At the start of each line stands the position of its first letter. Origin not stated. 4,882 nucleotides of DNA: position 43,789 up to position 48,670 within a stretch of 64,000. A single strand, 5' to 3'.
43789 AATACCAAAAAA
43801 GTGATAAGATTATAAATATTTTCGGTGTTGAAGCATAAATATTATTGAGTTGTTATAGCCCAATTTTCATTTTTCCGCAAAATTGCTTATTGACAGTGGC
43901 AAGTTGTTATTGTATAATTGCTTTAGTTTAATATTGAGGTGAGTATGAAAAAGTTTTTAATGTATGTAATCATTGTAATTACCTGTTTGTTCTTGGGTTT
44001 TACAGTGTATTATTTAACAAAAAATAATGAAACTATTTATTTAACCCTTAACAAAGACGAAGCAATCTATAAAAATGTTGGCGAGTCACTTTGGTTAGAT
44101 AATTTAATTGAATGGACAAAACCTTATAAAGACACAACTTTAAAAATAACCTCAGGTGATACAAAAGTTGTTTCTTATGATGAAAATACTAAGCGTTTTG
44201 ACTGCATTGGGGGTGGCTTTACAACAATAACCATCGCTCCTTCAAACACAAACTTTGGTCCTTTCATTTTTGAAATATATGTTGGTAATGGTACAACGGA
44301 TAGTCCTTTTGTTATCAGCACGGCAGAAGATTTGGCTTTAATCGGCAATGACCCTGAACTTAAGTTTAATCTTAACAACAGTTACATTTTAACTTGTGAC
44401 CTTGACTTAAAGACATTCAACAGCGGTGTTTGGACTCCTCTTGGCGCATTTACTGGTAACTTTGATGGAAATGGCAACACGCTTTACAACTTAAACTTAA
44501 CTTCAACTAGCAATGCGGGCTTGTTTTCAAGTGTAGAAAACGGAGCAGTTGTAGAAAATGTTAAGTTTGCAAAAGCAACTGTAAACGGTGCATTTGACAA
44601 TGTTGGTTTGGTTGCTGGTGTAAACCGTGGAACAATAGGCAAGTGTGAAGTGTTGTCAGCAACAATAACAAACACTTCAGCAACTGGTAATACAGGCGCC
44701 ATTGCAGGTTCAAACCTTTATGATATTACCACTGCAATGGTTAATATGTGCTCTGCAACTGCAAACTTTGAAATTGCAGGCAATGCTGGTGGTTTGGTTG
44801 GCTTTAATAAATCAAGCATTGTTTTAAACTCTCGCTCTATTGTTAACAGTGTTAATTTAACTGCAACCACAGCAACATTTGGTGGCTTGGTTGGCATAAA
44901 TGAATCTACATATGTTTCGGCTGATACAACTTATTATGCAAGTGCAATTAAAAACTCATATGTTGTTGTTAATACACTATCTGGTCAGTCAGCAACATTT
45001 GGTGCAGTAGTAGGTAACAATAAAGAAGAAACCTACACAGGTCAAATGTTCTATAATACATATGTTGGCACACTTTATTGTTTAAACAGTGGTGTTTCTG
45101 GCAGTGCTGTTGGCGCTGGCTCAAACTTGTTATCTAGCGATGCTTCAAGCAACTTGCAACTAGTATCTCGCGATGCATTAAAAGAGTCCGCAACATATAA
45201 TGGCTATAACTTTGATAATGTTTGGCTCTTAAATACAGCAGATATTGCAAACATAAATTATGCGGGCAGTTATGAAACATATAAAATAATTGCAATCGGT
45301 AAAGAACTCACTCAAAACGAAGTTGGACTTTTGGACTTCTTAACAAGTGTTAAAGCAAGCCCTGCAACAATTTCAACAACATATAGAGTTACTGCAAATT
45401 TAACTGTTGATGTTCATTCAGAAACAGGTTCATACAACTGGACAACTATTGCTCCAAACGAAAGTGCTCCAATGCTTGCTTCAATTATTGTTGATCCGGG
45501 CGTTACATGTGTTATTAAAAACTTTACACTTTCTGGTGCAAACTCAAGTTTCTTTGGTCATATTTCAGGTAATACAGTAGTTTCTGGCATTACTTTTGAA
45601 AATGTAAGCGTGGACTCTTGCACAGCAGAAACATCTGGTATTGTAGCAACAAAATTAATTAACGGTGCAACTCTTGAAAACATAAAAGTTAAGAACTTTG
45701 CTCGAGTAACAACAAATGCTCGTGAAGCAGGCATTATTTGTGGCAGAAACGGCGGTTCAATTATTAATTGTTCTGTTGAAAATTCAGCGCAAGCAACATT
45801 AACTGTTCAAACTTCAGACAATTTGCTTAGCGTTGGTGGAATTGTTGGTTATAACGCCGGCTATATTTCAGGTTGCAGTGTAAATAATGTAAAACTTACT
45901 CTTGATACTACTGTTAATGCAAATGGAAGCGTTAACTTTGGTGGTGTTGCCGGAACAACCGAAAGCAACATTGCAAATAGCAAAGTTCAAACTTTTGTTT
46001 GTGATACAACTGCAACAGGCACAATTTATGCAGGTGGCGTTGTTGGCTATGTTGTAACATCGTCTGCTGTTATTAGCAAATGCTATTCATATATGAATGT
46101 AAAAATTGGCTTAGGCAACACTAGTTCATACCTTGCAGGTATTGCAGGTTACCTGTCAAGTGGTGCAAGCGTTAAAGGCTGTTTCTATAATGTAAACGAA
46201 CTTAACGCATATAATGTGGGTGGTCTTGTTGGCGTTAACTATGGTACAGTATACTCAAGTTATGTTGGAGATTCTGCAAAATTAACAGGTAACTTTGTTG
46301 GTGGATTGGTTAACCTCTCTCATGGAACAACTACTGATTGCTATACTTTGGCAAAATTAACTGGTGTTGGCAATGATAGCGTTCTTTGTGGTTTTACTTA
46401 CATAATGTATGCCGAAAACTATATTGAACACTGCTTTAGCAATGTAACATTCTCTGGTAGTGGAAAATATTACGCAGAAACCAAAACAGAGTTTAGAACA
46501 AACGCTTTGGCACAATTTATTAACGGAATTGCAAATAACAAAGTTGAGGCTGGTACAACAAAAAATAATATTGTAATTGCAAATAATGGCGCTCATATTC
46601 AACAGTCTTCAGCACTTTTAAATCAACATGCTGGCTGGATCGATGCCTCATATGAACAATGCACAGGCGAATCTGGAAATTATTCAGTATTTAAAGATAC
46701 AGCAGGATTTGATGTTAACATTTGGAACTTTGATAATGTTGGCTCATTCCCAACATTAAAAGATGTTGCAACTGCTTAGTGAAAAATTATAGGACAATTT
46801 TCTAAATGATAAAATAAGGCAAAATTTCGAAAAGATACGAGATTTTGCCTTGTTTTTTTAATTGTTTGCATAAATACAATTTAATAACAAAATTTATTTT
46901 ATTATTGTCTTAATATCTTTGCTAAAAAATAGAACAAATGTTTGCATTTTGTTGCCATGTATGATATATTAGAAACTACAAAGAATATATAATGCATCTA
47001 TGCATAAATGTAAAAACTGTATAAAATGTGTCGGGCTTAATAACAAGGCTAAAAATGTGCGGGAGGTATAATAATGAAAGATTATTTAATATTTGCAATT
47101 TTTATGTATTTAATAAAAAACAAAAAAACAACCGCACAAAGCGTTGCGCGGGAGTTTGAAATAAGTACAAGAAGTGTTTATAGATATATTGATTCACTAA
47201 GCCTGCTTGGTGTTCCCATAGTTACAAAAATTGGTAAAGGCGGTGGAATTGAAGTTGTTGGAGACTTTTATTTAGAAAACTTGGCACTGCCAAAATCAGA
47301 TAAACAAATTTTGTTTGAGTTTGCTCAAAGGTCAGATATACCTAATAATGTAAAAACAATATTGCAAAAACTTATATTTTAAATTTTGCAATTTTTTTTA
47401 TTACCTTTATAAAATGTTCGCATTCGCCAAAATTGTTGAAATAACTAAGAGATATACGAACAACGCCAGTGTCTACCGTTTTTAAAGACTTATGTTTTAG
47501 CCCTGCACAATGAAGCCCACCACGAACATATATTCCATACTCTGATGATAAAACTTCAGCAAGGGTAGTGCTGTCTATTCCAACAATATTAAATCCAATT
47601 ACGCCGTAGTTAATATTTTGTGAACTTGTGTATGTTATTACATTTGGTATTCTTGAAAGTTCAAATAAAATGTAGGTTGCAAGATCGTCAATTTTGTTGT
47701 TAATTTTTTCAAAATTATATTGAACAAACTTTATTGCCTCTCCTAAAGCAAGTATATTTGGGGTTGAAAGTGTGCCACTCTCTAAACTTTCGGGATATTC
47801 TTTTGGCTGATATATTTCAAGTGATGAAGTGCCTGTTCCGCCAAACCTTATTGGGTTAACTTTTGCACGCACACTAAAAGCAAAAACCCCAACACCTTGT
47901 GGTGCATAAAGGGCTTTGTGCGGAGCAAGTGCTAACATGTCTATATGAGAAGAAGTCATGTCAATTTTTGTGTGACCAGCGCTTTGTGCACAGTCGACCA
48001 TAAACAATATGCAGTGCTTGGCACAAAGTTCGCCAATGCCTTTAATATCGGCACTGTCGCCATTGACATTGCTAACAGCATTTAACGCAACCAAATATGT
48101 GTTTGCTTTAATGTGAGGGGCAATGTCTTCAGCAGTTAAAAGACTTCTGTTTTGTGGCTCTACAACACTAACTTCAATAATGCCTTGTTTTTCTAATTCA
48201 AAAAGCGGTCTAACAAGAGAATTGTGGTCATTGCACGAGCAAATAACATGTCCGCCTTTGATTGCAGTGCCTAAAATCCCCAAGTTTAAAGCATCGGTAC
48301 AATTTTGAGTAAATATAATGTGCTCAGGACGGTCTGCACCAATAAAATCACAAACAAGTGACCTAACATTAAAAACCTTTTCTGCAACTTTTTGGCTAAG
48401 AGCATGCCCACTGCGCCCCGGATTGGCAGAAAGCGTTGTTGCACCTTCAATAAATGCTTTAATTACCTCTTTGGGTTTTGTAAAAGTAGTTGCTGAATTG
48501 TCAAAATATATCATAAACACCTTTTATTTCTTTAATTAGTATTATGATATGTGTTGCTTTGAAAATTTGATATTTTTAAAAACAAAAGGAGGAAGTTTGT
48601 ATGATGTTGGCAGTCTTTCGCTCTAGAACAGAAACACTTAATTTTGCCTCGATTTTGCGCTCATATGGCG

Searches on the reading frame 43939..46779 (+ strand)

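Call 81: search_protein_families(library=pfam, proteins=[window:43939-46779:+], max_evalue=0.00001)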
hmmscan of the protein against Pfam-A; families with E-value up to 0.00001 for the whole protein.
window:43939-46779:+ (946 aa): 1 family
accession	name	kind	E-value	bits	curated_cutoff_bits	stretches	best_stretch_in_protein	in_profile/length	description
PF07581.17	Glug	-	7.6e-06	26.4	20.5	0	631-652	4-26/28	The GLUG motif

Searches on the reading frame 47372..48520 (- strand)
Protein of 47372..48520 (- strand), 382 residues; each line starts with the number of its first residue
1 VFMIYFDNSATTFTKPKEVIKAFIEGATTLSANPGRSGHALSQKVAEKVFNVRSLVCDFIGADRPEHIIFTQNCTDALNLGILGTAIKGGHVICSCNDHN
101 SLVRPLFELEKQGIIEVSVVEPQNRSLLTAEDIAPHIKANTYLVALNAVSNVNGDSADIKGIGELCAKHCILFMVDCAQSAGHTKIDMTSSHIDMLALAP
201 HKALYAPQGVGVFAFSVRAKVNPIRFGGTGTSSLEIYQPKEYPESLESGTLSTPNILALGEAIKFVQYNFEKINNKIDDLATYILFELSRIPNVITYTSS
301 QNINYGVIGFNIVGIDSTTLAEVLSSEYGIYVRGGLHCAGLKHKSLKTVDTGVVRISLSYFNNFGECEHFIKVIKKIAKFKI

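Call 81: search_protein_families(library=pfam, proteins=[window:47372-48520:-], max_evalue=0.00001)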
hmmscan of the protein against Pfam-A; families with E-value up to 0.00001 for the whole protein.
window:47372-48520:- (382 aa): 3 families
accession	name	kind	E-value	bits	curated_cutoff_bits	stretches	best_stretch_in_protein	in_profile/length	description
PF00266.25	Aminotran_5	-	1.4e-76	258.3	21.5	1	4-368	1-369/371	Aminotransferase class-V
PF00155.27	Aminotran_1_2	-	4.1e-07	29.9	19.7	0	15-178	18-187/361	Aminotransferase class I and II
PF01041.23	DegT_DnrJ_EryC1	-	7.7e-07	29.1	19.8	1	56-184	33-153/360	DegT/DnrJ/EryC1/StrS aminotransferase family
